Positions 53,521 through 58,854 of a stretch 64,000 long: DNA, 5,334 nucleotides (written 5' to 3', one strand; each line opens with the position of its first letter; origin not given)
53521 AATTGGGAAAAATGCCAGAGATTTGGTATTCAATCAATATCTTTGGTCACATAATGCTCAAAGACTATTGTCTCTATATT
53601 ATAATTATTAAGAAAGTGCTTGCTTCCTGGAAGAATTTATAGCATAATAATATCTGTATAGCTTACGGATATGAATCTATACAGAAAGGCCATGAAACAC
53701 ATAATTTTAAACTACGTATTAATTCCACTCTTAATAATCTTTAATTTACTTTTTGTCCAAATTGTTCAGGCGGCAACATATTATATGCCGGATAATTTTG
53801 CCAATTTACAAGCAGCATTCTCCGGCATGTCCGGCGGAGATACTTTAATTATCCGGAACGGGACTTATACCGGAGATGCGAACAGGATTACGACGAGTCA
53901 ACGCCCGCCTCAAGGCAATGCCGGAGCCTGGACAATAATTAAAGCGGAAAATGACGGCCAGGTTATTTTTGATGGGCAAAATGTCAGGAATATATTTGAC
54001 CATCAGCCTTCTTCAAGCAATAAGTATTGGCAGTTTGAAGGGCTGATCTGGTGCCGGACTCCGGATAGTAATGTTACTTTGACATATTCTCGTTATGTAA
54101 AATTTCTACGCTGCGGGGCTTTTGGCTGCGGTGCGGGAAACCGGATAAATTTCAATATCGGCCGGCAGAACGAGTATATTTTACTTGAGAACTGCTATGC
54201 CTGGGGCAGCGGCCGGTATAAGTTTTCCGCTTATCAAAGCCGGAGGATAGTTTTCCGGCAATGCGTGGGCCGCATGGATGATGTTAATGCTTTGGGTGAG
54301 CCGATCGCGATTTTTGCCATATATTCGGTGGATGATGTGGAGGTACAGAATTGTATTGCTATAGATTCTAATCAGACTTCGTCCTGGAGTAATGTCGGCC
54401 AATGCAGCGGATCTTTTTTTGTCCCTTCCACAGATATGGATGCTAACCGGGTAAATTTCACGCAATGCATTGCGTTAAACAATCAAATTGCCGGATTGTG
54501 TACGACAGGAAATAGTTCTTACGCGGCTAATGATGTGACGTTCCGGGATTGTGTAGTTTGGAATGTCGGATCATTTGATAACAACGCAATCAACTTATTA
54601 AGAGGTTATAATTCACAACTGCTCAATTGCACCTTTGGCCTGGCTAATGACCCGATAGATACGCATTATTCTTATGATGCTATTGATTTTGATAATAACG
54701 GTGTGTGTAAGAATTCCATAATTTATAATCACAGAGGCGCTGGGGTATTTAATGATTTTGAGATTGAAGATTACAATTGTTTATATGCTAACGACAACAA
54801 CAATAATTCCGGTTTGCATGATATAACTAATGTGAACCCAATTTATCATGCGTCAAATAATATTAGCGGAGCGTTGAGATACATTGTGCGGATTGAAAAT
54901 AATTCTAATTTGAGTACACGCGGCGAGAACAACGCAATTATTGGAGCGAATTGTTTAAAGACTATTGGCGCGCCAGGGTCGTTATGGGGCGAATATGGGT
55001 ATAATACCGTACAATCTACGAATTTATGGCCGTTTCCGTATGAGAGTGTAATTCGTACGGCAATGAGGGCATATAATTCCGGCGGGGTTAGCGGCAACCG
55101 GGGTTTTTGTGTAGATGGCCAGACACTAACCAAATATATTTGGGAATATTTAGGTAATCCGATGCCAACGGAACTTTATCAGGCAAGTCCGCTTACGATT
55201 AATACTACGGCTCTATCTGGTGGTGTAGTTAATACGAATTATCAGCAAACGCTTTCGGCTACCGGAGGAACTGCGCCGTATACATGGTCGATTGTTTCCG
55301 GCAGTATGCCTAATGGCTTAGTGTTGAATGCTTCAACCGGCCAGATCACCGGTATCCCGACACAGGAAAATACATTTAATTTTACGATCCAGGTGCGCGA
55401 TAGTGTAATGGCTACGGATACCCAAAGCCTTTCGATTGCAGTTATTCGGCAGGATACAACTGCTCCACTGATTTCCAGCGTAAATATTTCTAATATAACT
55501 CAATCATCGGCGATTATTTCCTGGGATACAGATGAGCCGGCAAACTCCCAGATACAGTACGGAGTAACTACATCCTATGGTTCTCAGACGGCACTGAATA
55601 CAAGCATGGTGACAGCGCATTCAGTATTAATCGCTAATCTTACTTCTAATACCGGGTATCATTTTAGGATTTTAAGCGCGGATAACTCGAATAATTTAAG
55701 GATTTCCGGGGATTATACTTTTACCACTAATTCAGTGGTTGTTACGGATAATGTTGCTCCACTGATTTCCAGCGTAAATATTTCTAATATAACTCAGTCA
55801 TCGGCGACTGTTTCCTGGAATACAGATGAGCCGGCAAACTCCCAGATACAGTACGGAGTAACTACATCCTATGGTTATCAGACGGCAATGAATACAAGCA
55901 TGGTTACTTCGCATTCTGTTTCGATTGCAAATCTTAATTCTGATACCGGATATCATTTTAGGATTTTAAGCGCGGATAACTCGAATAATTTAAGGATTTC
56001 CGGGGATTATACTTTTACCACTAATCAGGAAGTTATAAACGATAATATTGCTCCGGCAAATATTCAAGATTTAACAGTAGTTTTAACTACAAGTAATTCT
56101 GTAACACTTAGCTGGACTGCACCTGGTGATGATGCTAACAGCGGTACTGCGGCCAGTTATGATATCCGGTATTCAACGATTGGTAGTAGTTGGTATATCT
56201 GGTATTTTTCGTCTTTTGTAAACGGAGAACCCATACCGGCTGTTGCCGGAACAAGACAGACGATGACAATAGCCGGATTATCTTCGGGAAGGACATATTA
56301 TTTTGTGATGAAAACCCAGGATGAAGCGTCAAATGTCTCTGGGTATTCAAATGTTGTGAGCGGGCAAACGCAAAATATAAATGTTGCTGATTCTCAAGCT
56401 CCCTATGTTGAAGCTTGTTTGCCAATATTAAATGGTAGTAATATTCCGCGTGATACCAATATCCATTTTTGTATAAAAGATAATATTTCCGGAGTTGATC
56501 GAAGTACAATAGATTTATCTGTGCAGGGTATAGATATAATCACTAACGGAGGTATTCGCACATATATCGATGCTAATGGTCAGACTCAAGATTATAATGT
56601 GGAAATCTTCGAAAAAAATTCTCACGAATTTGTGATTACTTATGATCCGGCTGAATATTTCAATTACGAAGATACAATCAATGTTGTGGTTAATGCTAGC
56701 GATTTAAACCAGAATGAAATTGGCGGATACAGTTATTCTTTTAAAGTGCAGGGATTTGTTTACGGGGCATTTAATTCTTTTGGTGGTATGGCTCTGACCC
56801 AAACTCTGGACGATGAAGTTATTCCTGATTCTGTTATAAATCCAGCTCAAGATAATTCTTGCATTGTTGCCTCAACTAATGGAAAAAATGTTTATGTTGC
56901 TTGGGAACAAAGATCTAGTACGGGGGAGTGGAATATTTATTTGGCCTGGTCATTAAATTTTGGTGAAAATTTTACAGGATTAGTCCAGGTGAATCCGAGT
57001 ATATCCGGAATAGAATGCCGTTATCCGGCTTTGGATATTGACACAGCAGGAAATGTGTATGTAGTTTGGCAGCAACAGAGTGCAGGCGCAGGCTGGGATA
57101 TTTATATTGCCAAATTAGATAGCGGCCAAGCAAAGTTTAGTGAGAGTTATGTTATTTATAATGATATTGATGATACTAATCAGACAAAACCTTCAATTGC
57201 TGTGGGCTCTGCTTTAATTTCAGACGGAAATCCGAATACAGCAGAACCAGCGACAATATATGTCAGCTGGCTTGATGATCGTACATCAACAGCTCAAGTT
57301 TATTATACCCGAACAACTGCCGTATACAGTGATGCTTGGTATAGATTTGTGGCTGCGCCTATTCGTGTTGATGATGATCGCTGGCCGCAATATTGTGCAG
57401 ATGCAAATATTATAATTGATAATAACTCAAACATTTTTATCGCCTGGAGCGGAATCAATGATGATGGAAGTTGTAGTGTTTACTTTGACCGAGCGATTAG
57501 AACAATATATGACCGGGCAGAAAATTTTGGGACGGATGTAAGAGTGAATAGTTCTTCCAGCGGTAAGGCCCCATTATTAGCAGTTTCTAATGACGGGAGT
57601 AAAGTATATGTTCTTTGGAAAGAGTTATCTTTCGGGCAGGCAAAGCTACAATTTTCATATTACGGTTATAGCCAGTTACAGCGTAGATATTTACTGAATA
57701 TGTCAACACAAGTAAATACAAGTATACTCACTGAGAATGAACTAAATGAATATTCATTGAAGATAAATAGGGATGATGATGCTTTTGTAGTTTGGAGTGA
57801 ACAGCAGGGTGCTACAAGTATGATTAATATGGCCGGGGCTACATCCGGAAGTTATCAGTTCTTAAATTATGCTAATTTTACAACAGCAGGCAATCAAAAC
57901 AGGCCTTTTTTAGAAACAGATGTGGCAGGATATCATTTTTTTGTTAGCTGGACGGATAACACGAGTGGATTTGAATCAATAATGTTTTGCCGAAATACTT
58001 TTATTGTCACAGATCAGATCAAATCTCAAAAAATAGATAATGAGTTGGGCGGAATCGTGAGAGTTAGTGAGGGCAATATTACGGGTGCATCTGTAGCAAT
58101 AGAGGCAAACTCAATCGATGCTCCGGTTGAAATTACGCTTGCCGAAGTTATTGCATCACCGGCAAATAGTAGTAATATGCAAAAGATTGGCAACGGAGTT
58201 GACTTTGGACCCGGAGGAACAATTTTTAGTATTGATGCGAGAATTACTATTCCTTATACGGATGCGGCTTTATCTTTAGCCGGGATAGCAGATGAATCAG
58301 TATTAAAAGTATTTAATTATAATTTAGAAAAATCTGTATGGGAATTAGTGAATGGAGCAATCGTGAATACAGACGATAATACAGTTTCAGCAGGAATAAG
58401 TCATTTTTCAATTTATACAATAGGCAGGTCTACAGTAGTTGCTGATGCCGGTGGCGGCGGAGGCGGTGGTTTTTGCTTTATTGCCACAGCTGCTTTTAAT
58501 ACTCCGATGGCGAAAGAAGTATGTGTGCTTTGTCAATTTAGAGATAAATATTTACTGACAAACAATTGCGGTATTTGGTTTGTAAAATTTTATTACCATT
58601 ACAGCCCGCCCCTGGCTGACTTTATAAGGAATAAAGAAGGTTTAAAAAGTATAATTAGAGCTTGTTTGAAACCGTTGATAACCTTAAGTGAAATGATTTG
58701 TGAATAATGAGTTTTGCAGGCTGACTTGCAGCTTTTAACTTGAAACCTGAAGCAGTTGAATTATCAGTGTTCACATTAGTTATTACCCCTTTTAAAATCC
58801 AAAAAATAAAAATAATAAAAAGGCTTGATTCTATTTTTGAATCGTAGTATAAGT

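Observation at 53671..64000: Three tandem paralogs of a secreted beta-helix / Fn3 surface protein with a conserved leader and a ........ C-terminal module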

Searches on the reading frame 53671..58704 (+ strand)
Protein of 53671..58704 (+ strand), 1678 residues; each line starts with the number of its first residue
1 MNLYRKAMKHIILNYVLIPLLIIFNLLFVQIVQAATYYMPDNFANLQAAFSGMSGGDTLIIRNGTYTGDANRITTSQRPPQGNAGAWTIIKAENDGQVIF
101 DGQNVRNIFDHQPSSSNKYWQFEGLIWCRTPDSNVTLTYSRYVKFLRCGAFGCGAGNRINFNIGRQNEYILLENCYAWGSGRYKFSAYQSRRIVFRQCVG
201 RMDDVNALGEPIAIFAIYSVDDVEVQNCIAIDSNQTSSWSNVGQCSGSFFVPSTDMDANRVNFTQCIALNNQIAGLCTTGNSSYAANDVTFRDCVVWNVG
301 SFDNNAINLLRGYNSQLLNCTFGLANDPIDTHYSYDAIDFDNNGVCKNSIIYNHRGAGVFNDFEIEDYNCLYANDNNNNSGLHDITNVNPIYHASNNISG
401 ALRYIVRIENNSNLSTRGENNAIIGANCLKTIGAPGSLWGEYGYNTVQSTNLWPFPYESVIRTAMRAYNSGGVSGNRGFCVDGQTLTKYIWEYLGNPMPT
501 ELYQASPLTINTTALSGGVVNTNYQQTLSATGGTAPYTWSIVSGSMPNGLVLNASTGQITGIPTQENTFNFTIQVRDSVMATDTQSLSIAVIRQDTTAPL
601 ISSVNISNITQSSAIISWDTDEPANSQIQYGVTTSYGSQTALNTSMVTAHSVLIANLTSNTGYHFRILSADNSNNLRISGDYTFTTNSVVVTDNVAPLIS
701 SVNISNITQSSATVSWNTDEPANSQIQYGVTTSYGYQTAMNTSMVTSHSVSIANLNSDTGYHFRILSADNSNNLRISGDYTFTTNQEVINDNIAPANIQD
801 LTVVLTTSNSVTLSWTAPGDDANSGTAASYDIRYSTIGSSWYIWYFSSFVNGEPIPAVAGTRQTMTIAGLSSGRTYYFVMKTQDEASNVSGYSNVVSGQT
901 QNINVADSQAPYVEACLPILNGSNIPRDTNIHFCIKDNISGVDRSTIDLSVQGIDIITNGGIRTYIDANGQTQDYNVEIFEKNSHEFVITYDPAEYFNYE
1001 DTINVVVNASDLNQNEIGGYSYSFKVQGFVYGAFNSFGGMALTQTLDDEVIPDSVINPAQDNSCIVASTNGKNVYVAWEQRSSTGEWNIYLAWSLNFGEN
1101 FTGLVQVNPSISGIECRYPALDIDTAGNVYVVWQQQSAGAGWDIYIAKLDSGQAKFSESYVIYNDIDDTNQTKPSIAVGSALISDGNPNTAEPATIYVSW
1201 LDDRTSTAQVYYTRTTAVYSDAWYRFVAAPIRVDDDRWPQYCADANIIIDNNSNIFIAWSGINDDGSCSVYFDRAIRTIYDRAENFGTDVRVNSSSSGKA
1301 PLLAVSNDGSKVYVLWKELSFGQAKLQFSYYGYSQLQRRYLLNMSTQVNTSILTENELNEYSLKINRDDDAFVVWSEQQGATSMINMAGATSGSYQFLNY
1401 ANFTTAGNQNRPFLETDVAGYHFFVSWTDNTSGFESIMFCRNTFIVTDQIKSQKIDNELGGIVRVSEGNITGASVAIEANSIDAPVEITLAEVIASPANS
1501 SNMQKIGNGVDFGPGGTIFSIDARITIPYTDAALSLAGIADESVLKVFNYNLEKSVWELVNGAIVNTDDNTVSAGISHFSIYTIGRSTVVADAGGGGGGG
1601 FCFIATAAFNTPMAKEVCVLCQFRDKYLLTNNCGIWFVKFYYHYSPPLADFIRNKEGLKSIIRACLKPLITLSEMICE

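Call 7: search_protein_families(library=pfam, proteins=[window:53671-58704:+], max_evalue=0.01)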
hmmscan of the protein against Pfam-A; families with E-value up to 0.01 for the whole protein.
window:53671-58704:+ (1678 aa): 6 families
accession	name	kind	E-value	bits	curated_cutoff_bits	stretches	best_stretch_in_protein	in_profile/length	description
PF16656.11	Pur_ac_phosph_N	-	9.8e-20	71.4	30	2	604-686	6-93/93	Purple acid Phosphatase, N-terminal domain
PF00041.27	fn3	-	2.1e-18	66.7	25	3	798-897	3-82/84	Fibronectin type III domain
PF05345.18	He_PIG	-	2.5e-12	47.5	24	1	507-591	2-95/96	Putative Ig domain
PF16893.11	fn3_2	-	4.6e-08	33.6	27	0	698-765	4-71/89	Fibronectin type III domain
PF16655.11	PhoD_N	-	0.0031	18.4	30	0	710-771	26-82/90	PhoD-like phosphatase, N-terminal domain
PF22352.2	K319L-like_PKD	-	0.0067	16.8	27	1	531-591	25-84/84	K319L-like, PKD domain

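Call 8: search_protein_families(library=ncbifam, proteins=[window:53671-58704:+], max_evalue=0.01)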
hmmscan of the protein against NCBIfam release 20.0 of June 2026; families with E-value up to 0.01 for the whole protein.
window:53671-58704:+ (1678 aa): 2 families
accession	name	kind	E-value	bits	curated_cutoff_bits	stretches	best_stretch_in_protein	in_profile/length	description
NF041770.1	CFI_box_CTERM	domain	1.8e-26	91.7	40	1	1602-1670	1-69/69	CFI-box-CTERM domain-containing protein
NF041611.1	exoglucan_CbhB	equivalog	3.3e-09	35.3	1950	1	782-917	693-807/997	exoglucanase CbhB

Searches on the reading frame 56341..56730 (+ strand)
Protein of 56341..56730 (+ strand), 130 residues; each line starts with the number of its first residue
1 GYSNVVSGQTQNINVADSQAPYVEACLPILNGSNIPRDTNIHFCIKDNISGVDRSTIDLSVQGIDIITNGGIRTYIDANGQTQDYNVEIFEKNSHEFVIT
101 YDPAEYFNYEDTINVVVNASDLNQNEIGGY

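Call 56: search_protein_families(library=pfam, proteins=[window:56341-56730:+], max_evalue=1)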
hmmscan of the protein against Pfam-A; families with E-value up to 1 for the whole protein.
window:56341-56730:+ (130 aa): 0 families

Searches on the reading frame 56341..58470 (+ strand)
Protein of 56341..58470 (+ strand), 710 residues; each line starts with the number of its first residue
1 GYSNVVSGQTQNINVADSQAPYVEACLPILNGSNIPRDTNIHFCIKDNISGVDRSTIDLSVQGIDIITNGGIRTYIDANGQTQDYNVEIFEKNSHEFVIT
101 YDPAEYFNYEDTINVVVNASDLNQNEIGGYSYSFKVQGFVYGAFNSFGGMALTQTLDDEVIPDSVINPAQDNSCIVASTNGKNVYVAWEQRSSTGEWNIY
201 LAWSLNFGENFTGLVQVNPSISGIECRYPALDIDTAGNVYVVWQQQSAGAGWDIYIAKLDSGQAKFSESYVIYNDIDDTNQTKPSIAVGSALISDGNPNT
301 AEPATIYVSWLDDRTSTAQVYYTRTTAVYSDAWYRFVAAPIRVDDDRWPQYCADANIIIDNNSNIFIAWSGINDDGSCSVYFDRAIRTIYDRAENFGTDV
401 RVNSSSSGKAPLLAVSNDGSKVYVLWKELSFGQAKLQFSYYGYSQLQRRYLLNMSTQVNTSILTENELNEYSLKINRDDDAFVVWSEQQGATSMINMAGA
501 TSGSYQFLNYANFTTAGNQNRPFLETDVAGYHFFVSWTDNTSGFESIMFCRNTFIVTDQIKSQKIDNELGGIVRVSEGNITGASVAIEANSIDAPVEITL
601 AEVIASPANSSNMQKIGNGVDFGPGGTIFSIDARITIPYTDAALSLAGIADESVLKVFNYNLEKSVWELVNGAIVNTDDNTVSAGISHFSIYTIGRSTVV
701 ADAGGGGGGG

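Call 29: search_solved_structures(query=window:56371-58470:+, max_evalue=1)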
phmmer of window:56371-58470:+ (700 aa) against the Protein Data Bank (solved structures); distinct sequences matched with E-value up to 1: 1.
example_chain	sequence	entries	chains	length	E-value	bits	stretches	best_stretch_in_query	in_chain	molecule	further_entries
2ox5_Y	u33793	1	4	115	0.81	11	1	563-647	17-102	SoxY protein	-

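Call 55: search_protein_families(library=ncbifam, proteins=[window:56341-58470:+], max_evalue=0.001)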
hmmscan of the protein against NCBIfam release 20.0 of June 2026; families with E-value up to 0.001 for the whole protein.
window:56341-58470:+ (710 aa): 0 families

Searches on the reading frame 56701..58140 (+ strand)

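Call 56: search_protein_families(library=pfam, proteins=[window:56701-58140:+], max_evalue=1)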
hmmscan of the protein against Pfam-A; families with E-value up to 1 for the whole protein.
window:56701-58140:+ (480 aa): 1 family
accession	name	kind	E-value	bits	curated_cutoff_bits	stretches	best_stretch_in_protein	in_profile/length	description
PF08675.17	RNA_bind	-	0.068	13.7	27.9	0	413-443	35-65/79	RNA binding domain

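Call 71: search_protein_families(library=phrogs, proteins=[window:56701-58140:+], max_evalue=0.001)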
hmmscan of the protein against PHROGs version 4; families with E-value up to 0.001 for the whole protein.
window:56701-58140:+ (480 aa): 0 families

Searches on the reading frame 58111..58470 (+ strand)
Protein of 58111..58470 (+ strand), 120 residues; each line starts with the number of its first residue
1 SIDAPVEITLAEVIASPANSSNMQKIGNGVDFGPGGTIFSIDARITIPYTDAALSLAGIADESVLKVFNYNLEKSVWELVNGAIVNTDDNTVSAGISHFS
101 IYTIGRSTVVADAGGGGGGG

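Call 56: search_protein_families(library=pfam, proteins=[window:58111-58470:+], max_evalue=1)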
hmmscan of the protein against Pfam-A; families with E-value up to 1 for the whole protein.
window:58111-58470:+ (120 aa): 3 families
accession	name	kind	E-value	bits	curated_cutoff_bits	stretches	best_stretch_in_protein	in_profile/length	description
PF24932.1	UBA_NBR1_C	-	0.073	13.4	27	1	63-80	21-38/40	Next to BRCA1 gene 1 protein-like, C-terminal UBA domain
PF07646.21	Kelch_2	-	0.21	12.1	21.3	1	44-81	20-45/48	Kelch motif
PF23248.1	KH_PARP14_2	-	0.22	11.8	27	1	66-111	2-49/72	PARP14, second type I KH domain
